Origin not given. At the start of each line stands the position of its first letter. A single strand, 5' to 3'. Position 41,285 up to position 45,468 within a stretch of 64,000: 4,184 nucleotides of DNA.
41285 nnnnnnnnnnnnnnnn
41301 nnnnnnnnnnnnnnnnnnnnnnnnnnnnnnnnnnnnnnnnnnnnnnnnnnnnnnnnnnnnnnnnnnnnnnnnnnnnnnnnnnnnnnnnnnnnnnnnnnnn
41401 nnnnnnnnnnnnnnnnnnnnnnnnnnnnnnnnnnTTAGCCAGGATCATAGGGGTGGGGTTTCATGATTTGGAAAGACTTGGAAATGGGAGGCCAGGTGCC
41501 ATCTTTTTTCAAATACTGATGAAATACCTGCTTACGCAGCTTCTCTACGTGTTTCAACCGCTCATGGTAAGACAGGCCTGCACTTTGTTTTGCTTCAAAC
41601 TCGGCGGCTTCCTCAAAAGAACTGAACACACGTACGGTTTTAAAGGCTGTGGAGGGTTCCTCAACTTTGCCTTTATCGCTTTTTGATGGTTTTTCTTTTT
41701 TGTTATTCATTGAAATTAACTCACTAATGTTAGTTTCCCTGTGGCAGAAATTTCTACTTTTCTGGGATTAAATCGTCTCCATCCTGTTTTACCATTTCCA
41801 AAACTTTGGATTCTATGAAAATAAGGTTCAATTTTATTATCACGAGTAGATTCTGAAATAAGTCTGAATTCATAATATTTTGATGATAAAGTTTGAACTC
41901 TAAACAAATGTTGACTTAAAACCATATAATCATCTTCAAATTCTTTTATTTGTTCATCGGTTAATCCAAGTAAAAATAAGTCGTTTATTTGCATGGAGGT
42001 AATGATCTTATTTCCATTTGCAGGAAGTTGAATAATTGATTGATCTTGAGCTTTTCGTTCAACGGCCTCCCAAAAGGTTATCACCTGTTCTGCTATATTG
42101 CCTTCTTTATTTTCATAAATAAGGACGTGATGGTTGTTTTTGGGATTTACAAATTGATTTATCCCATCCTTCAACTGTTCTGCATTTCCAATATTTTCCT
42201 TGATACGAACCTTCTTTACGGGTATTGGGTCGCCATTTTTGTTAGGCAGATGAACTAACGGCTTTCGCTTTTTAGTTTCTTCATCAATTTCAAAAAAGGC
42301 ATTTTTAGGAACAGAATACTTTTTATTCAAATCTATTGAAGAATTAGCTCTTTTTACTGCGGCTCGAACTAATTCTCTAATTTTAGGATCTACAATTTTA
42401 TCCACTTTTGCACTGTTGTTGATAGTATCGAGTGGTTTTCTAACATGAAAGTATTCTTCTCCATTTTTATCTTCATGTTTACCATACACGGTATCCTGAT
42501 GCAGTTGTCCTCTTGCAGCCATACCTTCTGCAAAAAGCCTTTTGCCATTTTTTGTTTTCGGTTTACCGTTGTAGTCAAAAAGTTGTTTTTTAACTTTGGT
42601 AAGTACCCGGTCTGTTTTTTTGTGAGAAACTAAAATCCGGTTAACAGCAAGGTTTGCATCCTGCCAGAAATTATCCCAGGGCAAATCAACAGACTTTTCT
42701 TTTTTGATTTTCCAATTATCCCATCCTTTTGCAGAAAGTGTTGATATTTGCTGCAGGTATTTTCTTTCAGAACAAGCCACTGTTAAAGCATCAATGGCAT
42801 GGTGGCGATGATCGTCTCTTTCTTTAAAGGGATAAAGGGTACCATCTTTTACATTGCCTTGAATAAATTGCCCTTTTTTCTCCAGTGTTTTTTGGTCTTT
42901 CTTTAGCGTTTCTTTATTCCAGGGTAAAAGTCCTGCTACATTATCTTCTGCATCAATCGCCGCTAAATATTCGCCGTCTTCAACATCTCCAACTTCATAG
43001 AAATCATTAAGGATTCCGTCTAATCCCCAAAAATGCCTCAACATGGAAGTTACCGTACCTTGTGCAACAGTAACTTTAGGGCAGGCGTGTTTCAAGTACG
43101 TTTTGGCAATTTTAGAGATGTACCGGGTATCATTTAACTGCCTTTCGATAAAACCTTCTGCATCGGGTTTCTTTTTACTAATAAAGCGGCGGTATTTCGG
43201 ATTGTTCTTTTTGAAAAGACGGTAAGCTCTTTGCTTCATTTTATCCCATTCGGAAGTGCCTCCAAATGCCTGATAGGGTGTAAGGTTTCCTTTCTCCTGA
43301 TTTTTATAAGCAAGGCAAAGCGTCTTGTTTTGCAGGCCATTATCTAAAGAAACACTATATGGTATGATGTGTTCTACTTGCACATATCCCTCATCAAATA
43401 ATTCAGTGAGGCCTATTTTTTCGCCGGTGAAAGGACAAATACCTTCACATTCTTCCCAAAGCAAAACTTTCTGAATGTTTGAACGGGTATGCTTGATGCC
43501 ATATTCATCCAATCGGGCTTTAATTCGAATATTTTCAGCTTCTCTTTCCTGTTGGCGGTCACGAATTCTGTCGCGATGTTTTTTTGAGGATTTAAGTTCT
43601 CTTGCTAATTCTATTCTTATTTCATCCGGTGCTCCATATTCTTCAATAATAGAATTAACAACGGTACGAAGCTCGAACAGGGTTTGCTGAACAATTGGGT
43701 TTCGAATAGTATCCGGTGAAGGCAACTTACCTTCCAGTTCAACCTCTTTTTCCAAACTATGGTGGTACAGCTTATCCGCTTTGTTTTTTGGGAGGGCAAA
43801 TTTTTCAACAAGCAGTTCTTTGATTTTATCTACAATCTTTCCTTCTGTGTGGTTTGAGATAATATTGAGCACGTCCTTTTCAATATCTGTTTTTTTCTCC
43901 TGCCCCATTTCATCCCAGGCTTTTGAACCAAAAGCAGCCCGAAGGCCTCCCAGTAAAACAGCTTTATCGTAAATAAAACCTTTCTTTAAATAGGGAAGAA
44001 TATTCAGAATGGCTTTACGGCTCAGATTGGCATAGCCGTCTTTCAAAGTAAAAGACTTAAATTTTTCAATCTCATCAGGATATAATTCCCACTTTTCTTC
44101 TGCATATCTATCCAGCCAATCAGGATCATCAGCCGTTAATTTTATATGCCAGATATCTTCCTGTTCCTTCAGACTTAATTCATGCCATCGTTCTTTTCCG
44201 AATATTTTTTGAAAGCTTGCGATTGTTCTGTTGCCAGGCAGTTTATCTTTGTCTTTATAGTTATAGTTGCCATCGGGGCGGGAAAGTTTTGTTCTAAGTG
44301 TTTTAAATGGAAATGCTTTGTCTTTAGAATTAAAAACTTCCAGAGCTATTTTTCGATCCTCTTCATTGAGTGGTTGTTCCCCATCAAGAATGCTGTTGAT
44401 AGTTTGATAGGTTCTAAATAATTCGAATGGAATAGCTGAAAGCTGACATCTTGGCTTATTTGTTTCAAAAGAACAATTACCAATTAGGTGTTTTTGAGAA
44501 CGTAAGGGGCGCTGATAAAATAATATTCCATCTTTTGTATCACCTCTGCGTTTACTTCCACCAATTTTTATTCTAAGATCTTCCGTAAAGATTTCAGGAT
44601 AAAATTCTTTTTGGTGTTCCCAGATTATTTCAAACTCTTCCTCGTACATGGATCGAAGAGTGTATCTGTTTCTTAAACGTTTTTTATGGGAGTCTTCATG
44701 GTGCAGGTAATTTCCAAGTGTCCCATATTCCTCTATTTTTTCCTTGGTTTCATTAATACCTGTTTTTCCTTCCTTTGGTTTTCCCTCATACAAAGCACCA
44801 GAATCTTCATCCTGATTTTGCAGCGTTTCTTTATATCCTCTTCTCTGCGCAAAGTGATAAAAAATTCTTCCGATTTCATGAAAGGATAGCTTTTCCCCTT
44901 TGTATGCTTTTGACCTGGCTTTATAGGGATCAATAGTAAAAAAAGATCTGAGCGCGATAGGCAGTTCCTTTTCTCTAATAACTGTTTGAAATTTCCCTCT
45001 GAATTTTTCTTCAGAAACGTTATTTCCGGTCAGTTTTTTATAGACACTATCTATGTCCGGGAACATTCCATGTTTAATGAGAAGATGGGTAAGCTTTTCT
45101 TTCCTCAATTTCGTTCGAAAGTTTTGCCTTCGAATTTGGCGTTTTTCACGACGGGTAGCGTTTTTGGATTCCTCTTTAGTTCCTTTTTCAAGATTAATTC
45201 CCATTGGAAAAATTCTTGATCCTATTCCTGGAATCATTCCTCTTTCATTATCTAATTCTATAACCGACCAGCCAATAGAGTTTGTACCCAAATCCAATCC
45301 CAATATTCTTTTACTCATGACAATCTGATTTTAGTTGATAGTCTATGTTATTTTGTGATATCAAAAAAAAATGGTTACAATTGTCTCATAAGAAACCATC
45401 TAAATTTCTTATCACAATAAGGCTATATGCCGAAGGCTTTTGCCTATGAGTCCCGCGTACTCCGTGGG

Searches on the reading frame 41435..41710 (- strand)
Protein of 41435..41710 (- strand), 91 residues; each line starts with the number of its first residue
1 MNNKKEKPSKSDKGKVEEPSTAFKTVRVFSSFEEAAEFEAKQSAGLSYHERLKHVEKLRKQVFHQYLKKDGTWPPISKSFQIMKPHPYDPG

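Call 3: search_protein_families(library=pfam, proteins=[window:41435-41710:-], max_evalue=1)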
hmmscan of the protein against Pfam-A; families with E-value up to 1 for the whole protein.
window:41435-41710:- (91 aa): 1 family
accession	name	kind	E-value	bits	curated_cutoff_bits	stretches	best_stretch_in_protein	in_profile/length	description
PF23612.1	zf-C2H2_ZN142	-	0.27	11.7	27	0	38-54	8-24/27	ZN142 C2H2 zinc finger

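Call 4: search_protein_families(library=ncbifam, proteins=[window:41435-41710:-], max_evalue=1)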
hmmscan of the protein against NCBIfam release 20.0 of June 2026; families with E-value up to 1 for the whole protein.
window:41435-41710:- (91 aa): 0 families

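Call 5: search_protein_families(library=padloc, proteins=[window:41435-41710:-], max_evalue=1)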
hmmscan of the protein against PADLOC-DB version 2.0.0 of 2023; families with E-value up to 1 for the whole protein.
window:41435-41710:- (91 aa): 0 families

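Call 13: find_homologous_proteins(query=window:41435-41710:-, max_evalue=0.001)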
Query window:41435-41710:- (91 aa): 4 proteins with E <= 0.001 among 5 candidates.
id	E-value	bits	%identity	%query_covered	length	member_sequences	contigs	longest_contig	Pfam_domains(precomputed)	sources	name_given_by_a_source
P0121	3.6e-48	179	90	100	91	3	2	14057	-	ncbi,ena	-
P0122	5.5e-40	153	85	90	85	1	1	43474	-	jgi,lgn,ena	-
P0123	6.0e-31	124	65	100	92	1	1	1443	-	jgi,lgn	-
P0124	2.5e-29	119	60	100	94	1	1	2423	-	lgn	-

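Call 36: find_homologous_proteins(query=A2, max_evalue=0.001)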
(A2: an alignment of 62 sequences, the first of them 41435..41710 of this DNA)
Query A2 (62 sequences) (91 aa, profile of the alignment): 7 proteins with E <= 0.001 among 268 candidates.
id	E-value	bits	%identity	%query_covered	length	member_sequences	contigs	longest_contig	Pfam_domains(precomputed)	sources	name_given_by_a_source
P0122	7.3e-17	79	85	90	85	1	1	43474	-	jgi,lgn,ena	-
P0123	7.4e-17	79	65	100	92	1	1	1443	-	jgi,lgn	-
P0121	1.1e-16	79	90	100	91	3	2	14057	-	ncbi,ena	-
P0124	1.6e-14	72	60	100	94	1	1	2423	-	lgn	-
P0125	5.3e-13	67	23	55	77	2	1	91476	-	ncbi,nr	ncbi:MAG: hypothetical protein IPO92_05315 [Saprospiraceae bacterium]|nr:hypothetical protein [Sapro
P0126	6.3e-11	60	57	8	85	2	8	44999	-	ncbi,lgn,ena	-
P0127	4.9e-7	48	-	-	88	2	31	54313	-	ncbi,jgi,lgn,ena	-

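Call 43: search_protein_representatives(alignment_id=A4)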
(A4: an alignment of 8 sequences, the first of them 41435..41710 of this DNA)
Query: 8 sequences, 82 profile positions. Proteins with E-value up to 0.001 (for the whole library): 259; up to 1e-10: 23; up to 1e-30: 0. The best 150 are listed.
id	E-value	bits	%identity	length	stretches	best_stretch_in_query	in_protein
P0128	2.4e-22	95.0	-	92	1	1-82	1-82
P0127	4.0e-22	94.4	-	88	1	1-81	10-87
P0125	8.1e-21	90.2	-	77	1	9-81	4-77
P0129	1.3e-16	76.7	-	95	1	1-82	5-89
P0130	6.7e-16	74.4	-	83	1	1-65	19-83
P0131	4.7e-15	71.7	-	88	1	2-81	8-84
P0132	4.6e-13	65.3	-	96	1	1-81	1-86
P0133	5.2e-13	65.1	-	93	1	5-82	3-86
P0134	7.6e-13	64.6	-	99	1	1-82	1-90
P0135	2.5e-12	63.0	-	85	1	9-76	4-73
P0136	2.8e-12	62.8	-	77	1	5-70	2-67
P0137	3.4e-12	62.5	-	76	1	12-70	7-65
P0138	7.1e-12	61.5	-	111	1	3-81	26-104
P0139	8.3e-12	61.3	-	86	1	12-81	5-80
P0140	1.0e-11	61.0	-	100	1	9-81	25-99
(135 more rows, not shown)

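Call 64: predict_structure(alignment_id=A6)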
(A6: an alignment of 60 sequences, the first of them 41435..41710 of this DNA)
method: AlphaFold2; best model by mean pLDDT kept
length: 91 residues; sequences in the alignment: 60
mean_pLDDT: 79.1   pTM: 0.46
mean pLDDT of the five models: 79.1, 78.3, 76.9, 76.8, 75.9
residues with pLDDT >= 90: 44; 70-90: 19; 50-70: 20; < 50: 8
segments of 3 or more residues with pLDDT < 50: 1-3
pLDDT, mean of each block of 10 residues (from residue 1): 50 57 77 93 92 94 94 85 73 50
secondary structure, 60 per line:
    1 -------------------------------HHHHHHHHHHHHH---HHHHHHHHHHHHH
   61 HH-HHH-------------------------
elements in order: H32-44 H48-62

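Call 69: fold_search(model_id=the predicted structure, library=pdb)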
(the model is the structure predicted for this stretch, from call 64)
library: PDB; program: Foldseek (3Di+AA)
matches with E <= 10: 0; with E <= 0.001: 0
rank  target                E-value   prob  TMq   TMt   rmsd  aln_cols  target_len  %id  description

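Call 90: search_solved_structures(query=A2, max_evalue=10, show_alignments=1)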
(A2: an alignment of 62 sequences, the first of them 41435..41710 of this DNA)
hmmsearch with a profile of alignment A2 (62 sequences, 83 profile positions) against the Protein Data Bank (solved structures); distinct sequences matched with E-value up to 10: 1.
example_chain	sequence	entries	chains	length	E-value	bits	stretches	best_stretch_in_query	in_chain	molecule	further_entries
5cwg_A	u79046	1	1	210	7.4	10.1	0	39-63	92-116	Designed helical repeat protein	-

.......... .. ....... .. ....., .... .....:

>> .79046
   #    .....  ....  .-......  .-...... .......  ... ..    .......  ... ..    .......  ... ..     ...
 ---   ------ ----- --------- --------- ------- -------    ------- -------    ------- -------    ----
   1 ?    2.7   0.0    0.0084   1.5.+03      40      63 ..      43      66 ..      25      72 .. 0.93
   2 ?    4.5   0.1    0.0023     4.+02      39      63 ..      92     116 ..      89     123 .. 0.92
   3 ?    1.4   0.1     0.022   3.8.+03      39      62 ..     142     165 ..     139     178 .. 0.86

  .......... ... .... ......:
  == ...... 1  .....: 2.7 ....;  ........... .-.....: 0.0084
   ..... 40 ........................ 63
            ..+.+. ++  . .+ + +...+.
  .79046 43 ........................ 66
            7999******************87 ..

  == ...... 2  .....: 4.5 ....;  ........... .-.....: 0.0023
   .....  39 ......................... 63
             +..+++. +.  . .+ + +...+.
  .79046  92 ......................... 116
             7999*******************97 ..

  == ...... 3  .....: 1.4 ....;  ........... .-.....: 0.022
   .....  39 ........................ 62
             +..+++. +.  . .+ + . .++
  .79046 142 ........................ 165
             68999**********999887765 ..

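Call 91: search_protein_families(library=phrogs, proteins=[window:41435-41710:-], max_evalue=0.1)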
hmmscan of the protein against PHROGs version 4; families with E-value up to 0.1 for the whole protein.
window:41435-41710:- (91 aa): 1 family
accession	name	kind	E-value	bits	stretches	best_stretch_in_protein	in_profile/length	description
phrog_24408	-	unknown function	0.069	14.4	1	31-71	48-87/116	-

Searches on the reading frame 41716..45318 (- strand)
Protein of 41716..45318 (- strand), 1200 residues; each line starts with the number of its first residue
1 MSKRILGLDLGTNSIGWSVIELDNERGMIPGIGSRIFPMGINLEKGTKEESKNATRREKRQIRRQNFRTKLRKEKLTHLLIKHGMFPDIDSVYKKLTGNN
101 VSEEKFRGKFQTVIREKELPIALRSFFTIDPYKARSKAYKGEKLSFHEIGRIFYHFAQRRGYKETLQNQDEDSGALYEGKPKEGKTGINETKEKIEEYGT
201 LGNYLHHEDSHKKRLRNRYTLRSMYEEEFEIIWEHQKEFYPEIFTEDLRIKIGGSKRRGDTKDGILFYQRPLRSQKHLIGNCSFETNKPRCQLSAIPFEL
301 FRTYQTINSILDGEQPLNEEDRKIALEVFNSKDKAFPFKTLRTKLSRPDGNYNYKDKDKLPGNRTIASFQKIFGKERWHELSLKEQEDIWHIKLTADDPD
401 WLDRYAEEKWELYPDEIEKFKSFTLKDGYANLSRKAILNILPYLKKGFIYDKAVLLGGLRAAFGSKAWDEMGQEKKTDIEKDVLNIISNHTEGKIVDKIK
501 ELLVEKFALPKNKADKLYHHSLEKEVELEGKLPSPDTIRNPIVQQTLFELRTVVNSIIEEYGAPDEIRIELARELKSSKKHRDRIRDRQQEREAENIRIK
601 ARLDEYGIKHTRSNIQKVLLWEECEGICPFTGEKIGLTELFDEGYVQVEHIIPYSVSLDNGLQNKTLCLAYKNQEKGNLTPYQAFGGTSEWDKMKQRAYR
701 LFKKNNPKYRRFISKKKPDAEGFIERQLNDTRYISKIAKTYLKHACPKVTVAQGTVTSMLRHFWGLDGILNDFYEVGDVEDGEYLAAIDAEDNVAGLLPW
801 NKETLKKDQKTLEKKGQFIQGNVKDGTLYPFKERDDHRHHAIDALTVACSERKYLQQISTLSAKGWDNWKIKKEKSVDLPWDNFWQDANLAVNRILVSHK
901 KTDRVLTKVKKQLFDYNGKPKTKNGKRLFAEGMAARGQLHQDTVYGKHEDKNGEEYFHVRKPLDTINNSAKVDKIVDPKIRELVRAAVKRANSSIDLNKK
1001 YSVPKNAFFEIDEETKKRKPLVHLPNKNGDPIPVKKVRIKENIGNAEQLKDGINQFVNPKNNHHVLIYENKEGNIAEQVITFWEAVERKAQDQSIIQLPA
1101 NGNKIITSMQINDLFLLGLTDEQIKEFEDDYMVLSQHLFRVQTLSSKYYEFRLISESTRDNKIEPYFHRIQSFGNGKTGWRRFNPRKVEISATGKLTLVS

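Call 3: search_protein_families(library=pfam, proteins=[window:41716-45318:-], max_evalue=1)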
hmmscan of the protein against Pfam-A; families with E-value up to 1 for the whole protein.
window:41716-45318:- (1200 aa): 3 families
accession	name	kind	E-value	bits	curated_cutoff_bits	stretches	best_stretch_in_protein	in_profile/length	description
PF18541.7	RuvC_III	-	2.9e-30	106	26.2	1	721-905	4-178/179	RuvC endonuclease subdomain 3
PF13395.12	HNH_4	-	2.7e-20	72.5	22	1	628-682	1-54/54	HNH endonuclease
PF18470.6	Cas9_a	-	0.048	13.7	26.9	1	274-335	2-68/221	Cas9 alpha-helical lobe domain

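Call 4: search_protein_families(library=ncbifam, proteins=[window:41716-45318:-], max_evalue=1)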
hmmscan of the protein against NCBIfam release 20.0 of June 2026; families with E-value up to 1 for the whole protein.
window:41716-45318:- (1200 aa): 2 families
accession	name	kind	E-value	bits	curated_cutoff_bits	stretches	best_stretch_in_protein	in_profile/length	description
TIGR01865.2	cas_Csn1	equivalog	9.5e-186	620.1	100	1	5-1195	2-1070/1070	type II CRISPR RNA-guided endonuclease Cas9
NF049971.1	CRISPR_Cas9d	exception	8.9e-33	114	375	2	536-1082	459-901/986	type II CRISPR RNA-guided endonuclease Cas9d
